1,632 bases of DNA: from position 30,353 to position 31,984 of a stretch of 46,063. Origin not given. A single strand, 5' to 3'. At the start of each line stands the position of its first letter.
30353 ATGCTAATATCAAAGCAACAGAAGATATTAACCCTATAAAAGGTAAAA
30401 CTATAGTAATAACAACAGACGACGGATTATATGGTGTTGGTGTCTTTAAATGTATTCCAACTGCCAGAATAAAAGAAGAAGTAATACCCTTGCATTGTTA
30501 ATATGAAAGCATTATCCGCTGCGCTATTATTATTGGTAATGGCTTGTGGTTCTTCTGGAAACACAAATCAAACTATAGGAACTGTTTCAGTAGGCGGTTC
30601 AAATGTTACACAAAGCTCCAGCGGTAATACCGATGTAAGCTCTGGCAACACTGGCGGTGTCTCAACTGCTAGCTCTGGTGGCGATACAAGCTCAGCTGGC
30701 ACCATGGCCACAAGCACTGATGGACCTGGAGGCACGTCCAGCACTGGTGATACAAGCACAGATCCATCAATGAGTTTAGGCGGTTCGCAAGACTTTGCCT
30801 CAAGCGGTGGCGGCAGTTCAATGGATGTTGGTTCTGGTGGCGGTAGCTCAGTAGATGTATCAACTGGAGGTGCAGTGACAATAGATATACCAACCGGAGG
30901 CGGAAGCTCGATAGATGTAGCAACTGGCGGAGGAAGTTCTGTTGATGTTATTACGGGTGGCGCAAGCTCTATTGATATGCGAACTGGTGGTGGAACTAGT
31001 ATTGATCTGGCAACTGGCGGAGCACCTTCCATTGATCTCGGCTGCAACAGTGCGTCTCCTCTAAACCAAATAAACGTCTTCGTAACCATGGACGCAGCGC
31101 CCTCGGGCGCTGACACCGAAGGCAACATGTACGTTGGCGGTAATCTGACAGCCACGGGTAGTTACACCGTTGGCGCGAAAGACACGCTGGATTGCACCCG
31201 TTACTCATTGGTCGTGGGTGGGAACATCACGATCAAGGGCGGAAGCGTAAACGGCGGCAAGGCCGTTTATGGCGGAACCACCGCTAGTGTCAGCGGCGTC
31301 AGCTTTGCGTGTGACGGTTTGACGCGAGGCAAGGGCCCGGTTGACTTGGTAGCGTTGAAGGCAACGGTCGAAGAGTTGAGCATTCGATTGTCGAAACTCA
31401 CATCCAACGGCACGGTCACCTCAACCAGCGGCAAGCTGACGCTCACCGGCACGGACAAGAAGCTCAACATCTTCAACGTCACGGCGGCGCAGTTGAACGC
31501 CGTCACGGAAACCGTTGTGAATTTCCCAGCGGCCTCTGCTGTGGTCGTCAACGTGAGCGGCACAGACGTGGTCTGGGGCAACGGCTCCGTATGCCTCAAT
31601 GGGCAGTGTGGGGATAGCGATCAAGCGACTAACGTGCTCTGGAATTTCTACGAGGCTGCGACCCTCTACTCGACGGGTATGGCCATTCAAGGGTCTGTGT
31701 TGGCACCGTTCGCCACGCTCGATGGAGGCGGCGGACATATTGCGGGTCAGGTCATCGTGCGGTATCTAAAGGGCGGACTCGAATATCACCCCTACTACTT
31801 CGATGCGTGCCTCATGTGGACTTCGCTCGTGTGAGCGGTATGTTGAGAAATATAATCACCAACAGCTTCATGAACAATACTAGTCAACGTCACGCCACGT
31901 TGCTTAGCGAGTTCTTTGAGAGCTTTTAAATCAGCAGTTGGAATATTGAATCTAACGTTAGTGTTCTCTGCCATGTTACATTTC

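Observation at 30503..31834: Lipoprotein gene that is compositionally chimeric: low-GC signal/repeat half, high-GC C-terminal domain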

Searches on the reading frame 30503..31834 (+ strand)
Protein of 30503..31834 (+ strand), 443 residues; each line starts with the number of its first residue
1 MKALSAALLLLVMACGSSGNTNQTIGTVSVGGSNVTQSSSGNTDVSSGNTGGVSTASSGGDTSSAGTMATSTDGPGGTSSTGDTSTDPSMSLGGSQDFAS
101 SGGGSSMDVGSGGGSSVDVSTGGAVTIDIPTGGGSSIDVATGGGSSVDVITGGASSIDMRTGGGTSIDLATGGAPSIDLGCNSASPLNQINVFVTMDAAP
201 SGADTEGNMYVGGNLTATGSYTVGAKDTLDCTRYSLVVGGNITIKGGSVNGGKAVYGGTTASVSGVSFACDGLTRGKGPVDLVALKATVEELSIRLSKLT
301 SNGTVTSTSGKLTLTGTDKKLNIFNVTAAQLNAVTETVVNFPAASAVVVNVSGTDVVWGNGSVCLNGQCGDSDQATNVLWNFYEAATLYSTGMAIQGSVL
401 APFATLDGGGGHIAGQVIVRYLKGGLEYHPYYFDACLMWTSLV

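Call 6: search_protein_families(library=pfam, proteins=[window:30503-31834:+], max_evalue=0.1)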
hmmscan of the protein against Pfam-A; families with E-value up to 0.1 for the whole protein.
window:30503-31834:+ (443 aa): 1 family
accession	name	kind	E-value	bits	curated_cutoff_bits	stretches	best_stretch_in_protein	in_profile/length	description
PF20597.4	pAdhesive_15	-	4.2e-58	197.7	23.8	1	185-429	3-253/254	Putative Ice-binding-like adhesive domain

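Call 7: search_protein_families(library=ncbifam, proteins=[window:30503-31834:+], max_evalue=1)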
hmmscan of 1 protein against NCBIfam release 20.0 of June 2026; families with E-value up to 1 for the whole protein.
window:30503-31834:+ (443 aa): 1 family
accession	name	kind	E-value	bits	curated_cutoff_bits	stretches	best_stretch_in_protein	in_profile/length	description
TIGR04215.1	choice_anch_A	domain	4.2e-61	206.9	29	1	188-434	1-254/255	choice-of-anchor A family protein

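Call 10: search_protein_families(library=phrogs, proteins=[window:30503-31834:+], max_evalue=0.00001)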
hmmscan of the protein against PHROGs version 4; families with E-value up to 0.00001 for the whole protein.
window:30503-31834:+ (443 aa): 0 families

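Call 13: find_homologous_proteins(query=window:30503-31834:+, max_evalue=0.00001)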
Query window:30503-31834:+ (443 aa): 137 proteins with E <= 0.00001 among 8000 candidates; the best 120 are listed.
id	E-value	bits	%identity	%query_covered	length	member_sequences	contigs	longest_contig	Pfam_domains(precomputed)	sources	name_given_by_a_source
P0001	5.2e-177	607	84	79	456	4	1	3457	PF20597.5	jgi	-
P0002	5.1e-176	604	82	79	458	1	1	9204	PF20597.5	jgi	jgi:choice-of-anchor A domain-containing protein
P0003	5.1e-175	600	84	79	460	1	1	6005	PF20597.5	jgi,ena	-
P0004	3.6e-167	575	80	79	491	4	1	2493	PF20597.5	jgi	jgi:choice-of-anchor A domain-containing protein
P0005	3.8e-155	535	100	56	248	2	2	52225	PF20597.5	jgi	jgi:choice-of-anchor A domain-containing protein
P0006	2.8e-137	476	58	98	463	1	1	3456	PF20597.5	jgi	jgi:choice-of-anchor A domain-containing protein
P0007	1.1e-135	471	65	83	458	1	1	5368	PF20597.5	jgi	jgi:choice-of-anchor A domain-containing protein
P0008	1.6e-134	467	58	100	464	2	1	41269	PF20597.5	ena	-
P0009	2.0e-133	463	61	96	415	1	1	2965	PF20597.5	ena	-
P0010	7.9e-133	461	60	99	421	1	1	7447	PF20597.5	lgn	-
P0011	2.6e-128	447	63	83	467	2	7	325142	PF20597.5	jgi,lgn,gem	-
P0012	1.2e-127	444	59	99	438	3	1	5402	PF20597.5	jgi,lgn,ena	-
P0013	6.7e-126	439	63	83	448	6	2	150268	PF20597.5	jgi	jgi:choice-of-anchor A domain-containing protein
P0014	2.5e-118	414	59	87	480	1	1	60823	PF20597.5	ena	-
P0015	6.0e-116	406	61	82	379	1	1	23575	PF20597.5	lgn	-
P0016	1.3e-114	401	59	80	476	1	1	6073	PF20597.5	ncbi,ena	-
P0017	2.6e-114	400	62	75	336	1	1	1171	PF20597.5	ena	-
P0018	1.8e-109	385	58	79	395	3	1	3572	PF20597.5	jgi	-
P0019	2.2e-109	384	52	97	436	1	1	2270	PF20597.5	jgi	jgi:choice-of-anchor A domain-containing protein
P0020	1.4e-106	375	59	70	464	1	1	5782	PF20597.5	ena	-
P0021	6.2e-103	363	57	77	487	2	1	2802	PF20597.5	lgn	-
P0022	4.8e-101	357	59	70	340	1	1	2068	PF20597.5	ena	-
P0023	5.1e-99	350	56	78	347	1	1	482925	PF20597.5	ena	-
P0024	5.9e-99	350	58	79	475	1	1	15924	PF20597.5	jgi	jgi:choice-of-anchor A domain-containing protein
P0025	1.2e-98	349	51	84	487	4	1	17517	PF20597.5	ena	-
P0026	3.4e-96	341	56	76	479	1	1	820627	PF20597.5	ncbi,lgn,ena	-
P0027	6.6e-94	333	55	75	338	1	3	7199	PF20597.5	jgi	jgi:choice-of-anchor A domain-containing protein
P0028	2.4e-89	318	54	78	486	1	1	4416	PF20597.5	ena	-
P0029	3.5e-82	295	50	77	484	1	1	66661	PF20597.5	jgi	jgi:choice-of-anchor A domain-containing protein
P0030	5.9e-82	294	54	69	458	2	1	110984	PF20597.5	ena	-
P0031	2.2e-80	289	55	61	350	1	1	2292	PF20597.5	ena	-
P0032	6.9e-80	287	53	57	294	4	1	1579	PF20597.5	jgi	-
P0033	5.1e-78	281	52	72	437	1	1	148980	PF20597.5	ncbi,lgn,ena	-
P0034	6.6e-78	281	45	91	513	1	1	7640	PF20597.5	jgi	jgi:choice-of-anchor A domain-containing protein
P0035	3.6e-77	278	52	61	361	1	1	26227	PF20597.5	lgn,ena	-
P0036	1.6e-76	276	46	78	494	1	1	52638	PF20597.5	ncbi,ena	-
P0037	3.1e-75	272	42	98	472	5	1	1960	PF20597.5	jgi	-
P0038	6.5e-74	267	47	76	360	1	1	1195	PF20597.5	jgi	jgi:choice-of-anchor A domain-containing protein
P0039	3.4e-73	265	51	78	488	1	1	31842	PF20597.5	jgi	jgi:choice-of-anchor A domain-containing protein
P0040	2.7e-72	262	48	74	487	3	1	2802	PF20597.5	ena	-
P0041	7.6e-72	261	47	78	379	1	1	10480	PF20597.5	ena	-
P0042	2.4e-71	259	53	63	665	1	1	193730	PF00942.26,PF20597.5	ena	-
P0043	5.4e-71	258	45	74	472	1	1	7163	PF20597.5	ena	-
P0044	2.3e-70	256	49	74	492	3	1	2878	PF20597.5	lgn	-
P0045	4.1e-69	252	47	78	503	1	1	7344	PF20597.5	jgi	jgi:choice-of-anchor A domain-containing protein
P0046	5.0e-68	248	48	78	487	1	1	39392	PF20597.5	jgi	jgi:choice-of-anchor A domain-containing protein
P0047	1.7e-67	246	53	57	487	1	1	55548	PF20597.5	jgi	jgi:choice-of-anchor A domain-containing protein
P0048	1.7e-67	246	47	78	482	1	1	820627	PF20597.5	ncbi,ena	-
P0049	3.0e-66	242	54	57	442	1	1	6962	PF20597.5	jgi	jgi:choice-of-anchor A domain-containing protein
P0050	1.3e-65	240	45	78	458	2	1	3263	PF20597.5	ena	-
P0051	1.3e-64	237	41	99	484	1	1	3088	PF20597.5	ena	-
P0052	1.9e-64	236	50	69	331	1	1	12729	PF20597.5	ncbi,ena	-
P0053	9.3e-63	231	40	70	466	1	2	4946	PF20597.5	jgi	jgi:choice-of-anchor A domain-containing protein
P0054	7.4e-62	228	51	57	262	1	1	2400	PF20597.5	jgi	jgi:choice-of-anchor A domain-containing protein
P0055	1.9e-61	226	43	89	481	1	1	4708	PF20597.5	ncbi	-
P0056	5.3e-59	218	36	98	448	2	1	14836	PF20597.5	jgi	jgi:choice-of-anchor A domain-containing protein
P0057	3.1e-58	216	42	91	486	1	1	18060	PF20597.5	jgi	jgi:choice-of-anchor A domain-containing protein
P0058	1.0e-57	214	48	62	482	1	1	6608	PF20597.5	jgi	jgi:choice-of-anchor A domain-containing protein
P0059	1.2e-57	214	48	57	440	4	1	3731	PF20597.5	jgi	-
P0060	6.1e-57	211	48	57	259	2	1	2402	PF20597.5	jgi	jgi:choice-of-anchor A domain-containing protein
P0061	7.8e-57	211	38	97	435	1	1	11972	PF20597.5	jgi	jgi:choice-of-anchor A domain-containing protein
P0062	2.9e-56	209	46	57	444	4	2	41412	PF20597.5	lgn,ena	-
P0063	3.8e-55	206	40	81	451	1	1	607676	PF20597.5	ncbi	-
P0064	5.7e-55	205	42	74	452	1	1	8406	PF20597.5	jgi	jgi:choice-of-anchor A domain-containing protein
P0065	1.6e-54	204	44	57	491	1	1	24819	PF20597.5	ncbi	-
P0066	5.8e-54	202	37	79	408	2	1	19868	PF20597.5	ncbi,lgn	-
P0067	1.0e-52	198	40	71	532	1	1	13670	PF20597.5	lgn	-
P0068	1.5e-52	197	47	58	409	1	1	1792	PF20597.5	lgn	-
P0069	5.1e-51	192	46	55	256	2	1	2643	PF20597.5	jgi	-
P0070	2.3e-49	187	45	58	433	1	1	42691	PF20597.5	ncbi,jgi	-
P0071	3.4e-48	183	40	57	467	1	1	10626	PF20597.5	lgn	-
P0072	1.4e-46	177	42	72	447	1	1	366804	PF20597.5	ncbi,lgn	-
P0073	2.0e-43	167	35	99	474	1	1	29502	PF20597.5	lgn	-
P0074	7.4e-42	162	37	80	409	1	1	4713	PF20597.5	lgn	-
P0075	8.2e-40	155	38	75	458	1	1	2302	PF20597.5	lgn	-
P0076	2.4e-39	154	39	95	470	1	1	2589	PF20597.5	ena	-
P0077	7.4e-32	129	38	61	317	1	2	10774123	PF20597.5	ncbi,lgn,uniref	ncbi:choice-of-anchor A family protein [Singulisphaera sp. Ch08]|uniref:Choice-of-anchor A family pr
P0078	3.0e-31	127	36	57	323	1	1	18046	PF20597.5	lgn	-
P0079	9.1e-31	125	37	62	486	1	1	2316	PF20597.5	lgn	-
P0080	2.1e-30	124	41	53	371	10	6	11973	PF20597.5,PF01469.25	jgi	-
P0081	4.5e-29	120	41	53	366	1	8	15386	PF20597.5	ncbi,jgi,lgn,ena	-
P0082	1.3e-28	118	39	53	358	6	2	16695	PF20597.5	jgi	-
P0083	2.8e-28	117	40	52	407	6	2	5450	PF20597.5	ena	-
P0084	9.7e-28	115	40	52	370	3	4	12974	PF20597.5,PF01469.25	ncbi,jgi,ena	-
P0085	1.9e-27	114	34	56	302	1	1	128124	PF20597.5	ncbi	ncbi:MAG: choice-of-anchor A family protein [Luteolibacter sp.]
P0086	1.1e-26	112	38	53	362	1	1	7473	PF20597.5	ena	-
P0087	2.3e-26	111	39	52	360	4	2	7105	PF20597.5,PF01469.25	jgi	-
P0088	9.7e-26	109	36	56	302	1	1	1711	PF07589.17,PF20597.5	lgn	-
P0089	1.0e-25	109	36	55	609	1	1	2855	PF20597.5,PF17802.8,PF13620.13,PF22904.4,PF17210.10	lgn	-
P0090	1.1e-25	109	37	55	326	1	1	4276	PF20597.5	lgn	-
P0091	1.5e-25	108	37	55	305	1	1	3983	PF20597.5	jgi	jgi:choice-of-anchor A domain-containing protein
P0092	2.1e-25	108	37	52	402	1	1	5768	PF20597.5,PF17210.10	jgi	jgi:choice-of-anchor A domain-containing protein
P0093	3.2e-25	107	35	55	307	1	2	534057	PF20597.5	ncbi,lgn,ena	-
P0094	5.1e-25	106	38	55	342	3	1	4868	PF20597.5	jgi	jgi:choice-of-anchor A domain-containing protein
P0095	5.6e-25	106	37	54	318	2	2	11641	PF20597.5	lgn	-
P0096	8.2e-25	106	36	56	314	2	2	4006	PF20597.5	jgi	jgi:choice-of-anchor A domain-containing protein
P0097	1.7e-24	105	35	56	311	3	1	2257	PF20597.5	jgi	jgi:choice-of-anchor A domain-containing protein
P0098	3.5e-24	104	39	52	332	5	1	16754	PF20597.5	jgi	jgi:choice-of-anchor A domain-containing protein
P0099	5.8e-24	103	36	54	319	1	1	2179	PF07589.17,PF20597.5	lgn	-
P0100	7.3e-24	103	40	49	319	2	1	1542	PF20597.5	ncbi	-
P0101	1.1e-23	102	37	49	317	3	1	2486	PF20597.5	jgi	jgi:choice-of-anchor A domain-containing protein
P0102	1.5e-21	95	38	49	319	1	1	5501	PF20597.5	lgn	-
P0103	2.8e-21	94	37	52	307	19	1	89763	PF07589.17,PF20597.5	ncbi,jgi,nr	ncbi:MAG TPA: choice-of-anchor A family protein [Methylovorus sp.]|jgi:choice-of-anchor A domain-con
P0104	3.5e-21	94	36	52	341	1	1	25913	PF20597.5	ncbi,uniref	ncbi:choice-of-anchor A family protein [Variovorax sp. HJSM1_2]|uniref:choice-of-anchor A family pro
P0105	3.6e-21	94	33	54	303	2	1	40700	PF20597.5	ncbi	-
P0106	4.4e-21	93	37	50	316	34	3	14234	PF07589.17,PF20597.5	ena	-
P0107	2.8e-20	91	36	50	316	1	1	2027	PF07589.17,PF20597.5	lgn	-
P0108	3.1e-20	91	35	55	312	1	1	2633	PF20597.5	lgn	-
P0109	4.5e-20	90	34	57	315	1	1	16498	PF20597.5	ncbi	-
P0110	5.5e-20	90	35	54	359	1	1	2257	PF20597.5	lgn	-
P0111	2.6e-19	88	34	58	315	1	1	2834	PF07589.17,PF20597.5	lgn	-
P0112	6.4e-19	86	34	54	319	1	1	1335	PF07589.17,PF20597.5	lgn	-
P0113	6.8e-19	86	36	50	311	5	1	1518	PF20597.5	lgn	-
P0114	2.3e-18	84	33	58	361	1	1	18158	PF20597.5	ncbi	-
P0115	1.4e-15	75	34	48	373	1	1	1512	PF20597.5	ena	-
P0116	1.5e-15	75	32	53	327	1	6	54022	PF20597.5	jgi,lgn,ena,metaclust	metaclust:\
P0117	3.5e-15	74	34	55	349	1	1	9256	PF20597.5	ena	-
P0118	3.6e-15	74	32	59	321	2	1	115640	PF20597.5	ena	-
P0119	1.1e-14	72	32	54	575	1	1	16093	PF20597.5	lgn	-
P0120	1.6e-14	72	33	53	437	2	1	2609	PF20597.5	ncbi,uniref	ncbi:choice-of-anchor A family protein [Kitasatospora sp. NPDC057198]|uniref:choice-of-anchor A fami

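Call 15: find_encoding_contigs(protein=P0005, flank=10000, max_places=4)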
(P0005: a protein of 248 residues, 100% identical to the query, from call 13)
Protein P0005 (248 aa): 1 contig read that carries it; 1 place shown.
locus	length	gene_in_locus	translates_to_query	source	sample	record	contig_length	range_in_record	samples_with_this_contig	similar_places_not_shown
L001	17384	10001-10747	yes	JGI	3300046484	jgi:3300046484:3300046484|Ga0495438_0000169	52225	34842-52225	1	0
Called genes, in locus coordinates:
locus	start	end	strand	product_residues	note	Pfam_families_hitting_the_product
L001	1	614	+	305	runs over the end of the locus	-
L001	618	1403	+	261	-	-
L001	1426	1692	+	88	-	-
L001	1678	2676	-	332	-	PF14311:DUF4379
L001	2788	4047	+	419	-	PF00082:Peptidase_S8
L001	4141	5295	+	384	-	-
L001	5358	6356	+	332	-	-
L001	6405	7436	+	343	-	-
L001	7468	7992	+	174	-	PF02675:AdoMet_dc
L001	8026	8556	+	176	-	PF00847:AP2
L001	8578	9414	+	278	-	-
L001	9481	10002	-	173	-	-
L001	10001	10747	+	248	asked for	PF20597:pAdhesive_15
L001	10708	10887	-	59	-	-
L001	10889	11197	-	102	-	-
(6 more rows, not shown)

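Call 16: find_encoding_contigs(protein=P0026, flank=10000, max_places=3)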
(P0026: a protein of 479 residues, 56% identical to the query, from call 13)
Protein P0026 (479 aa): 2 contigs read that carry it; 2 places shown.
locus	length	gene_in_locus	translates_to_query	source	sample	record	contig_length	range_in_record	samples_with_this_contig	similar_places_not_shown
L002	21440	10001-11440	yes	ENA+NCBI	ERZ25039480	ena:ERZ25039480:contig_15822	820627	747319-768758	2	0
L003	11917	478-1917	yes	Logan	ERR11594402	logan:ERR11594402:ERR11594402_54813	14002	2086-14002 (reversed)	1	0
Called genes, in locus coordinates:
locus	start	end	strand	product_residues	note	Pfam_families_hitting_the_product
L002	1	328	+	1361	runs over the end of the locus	-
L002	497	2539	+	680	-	PF02824:TGS, PF07973:tRNA_SAD, PF00587:tRNA-synt_2b, PF03129:HGTP_anticodon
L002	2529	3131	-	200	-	PF00702:Hydrolase, PF13242:Hydrolase_like (weak)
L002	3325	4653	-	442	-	PF02366:PMT (weak), PF13231:PMT_2, PF02366:PMT, PF16192:PMT_4TMC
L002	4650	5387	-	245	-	-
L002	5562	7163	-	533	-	-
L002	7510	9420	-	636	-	PF04885:Stig1 (weak), PF00942:CBM_3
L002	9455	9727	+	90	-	-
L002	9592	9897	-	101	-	-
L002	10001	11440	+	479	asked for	PF20597:pAdhesive_15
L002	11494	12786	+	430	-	-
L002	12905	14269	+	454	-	-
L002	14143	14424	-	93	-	-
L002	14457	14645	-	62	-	-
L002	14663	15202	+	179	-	-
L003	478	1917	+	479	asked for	PF20597:pAdhesive_15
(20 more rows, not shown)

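Call 22: find_related_loci(query=A1, collection=genome_contigs, flank=6000)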
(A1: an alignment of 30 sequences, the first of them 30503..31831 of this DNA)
Query A1 (443 aa) in genome_contigs; peptide patterns used: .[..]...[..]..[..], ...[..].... (x = any residue, [..] = any of these).
37 stretches matched a pattern; 11 encode a relative of the query (tblastn E <= 1e-3); 9 distinct loci.
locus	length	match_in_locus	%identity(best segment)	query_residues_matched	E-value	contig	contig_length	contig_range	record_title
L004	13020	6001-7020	56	102-439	1e-104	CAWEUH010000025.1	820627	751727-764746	MAG: uncultured delta proteobacterium isolate MFD01476.bin.3.99 genome assembly, contig: contig_15822, whole genome shot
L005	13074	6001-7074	47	95-439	4e-84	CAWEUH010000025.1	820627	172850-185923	MAG: uncultured delta proteobacterium isolate MFD01476.bin.3.99 genome assembly, contig: contig_15822, whole genome shot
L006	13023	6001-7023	49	112-439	4e-80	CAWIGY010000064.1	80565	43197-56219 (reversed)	MAG: uncultured delta proteobacterium isolate MFD03726.bin.2.96 genome assembly, contig: contig_36288, whole genome shot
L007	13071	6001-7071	45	95-439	6e-77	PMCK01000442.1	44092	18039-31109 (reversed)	MAG: Myxococcales bacterium isolate fen_1139 73.20120700_E3M.180_contig_144264, whole genome shotgun sequence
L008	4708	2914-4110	43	44-439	1e-70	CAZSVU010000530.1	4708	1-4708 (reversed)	MAG TPA_asm: uncultured Polyangiaceae bacterium isolate binchicken_co150_634 genome assembly, contig: NODE_56493_length_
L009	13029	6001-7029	59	97-443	1e-119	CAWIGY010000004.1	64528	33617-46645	MAG: uncultured delta proteobacterium isolate MFD03726.bin.2.96 genome assembly, contig: contig_104707, whole genome sho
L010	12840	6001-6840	40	187-437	3e-56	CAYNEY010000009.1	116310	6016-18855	MAG TPA_asm: uncultured Polyangiaceae bacterium isolate SRP192927_co3_760 genome assembly, contig: NODE_180_length_11631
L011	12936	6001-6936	40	118-442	9e-40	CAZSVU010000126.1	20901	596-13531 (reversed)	MAG TPA_asm: uncultured Polyangiaceae bacterium isolate binchicken_co150_634 genome assembly, contig: NODE_5543_length_2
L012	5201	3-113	73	405-441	7e-14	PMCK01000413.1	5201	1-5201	MAG: Myxococcales bacterium isolate fen_1139 73.20120700_E3M.180_contig_252140, whole genome shotgun sequence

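Call 23: find_related_loci(query=A1, collection=viral_contigs, flank=10000)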
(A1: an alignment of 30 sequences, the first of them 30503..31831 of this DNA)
Query A1 (443 aa) in viral_contigs; peptide patterns used: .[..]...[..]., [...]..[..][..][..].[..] (x = any residue, [..] = any of these).
18 stretches matched a pattern; 1 encode a relative of the query (tblastn E <= 1e-3); 1 distinct loci.
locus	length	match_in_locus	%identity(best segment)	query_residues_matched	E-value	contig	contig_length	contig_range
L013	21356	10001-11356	36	8-442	1e-51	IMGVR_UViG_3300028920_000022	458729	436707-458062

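Call 24: find_related_loci(query=A1, collection=metagenome_contigs, flank=10000)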
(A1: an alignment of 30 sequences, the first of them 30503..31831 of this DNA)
Query A1 (443 aa) in metagenome_contigs; peptide patterns used: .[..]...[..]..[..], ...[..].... (x = any residue, [..] = any of these).
82 stretches matched a pattern; 21 encode a relative of the query (tblastn E <= 1e-3); 21 distinct loci.
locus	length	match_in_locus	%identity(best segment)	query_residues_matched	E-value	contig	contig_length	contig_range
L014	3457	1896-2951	84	95-443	0e+0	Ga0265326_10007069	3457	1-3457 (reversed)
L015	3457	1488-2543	84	95-443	0e+0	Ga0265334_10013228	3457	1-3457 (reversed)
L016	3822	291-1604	59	1-439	9e-140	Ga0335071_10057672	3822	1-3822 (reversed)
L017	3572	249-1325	58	93-443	1e-122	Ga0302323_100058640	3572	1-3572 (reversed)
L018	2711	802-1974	48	57-439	1e-98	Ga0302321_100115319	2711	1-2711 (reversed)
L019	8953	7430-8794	42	8-439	1e-82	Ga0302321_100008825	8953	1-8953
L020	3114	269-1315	46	102-439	1e-83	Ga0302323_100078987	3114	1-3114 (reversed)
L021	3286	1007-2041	47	112-439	1e-81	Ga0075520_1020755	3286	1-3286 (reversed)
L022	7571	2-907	52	140-439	2e-80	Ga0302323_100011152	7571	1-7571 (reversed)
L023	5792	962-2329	42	7-439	5e-76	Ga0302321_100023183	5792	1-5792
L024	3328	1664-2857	44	47-439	4e-68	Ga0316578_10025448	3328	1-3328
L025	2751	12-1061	45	93-439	5e-66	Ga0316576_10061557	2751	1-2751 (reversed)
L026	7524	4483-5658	40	41-437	2e-65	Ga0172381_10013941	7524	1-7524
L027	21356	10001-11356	36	8-442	6e-51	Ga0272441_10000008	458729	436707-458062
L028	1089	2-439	65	290-439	7e-54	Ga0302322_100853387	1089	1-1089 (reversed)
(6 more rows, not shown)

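Call 26: find_encoding_contigs(protein=P0010, flank=10000, max_places=3)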
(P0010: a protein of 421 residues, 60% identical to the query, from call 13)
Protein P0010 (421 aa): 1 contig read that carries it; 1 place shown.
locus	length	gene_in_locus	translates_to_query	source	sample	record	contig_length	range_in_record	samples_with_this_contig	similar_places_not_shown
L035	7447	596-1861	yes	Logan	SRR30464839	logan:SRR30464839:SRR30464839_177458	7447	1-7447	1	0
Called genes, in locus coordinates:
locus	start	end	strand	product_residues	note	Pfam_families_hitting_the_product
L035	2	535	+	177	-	?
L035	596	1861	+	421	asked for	PF20597:pAdhesive_15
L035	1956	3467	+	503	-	-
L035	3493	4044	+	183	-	-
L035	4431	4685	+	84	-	-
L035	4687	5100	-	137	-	-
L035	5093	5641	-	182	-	-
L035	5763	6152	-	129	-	PF20274:cREC_REC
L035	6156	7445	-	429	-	?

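Call 27: find_encoding_contigs(protein=P0009, flank=10000, max_places=3)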
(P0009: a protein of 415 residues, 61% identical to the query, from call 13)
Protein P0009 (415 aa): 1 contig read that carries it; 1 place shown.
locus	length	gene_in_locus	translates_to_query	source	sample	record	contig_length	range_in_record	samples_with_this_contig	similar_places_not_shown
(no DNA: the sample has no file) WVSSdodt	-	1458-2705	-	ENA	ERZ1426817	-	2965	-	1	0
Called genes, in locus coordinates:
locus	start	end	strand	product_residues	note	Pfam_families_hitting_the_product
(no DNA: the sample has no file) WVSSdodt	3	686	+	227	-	?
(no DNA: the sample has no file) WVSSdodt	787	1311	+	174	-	PF02675:AdoMet_dc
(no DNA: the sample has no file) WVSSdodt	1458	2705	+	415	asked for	PF20597:pAdhesive_15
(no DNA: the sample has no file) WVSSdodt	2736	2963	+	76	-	?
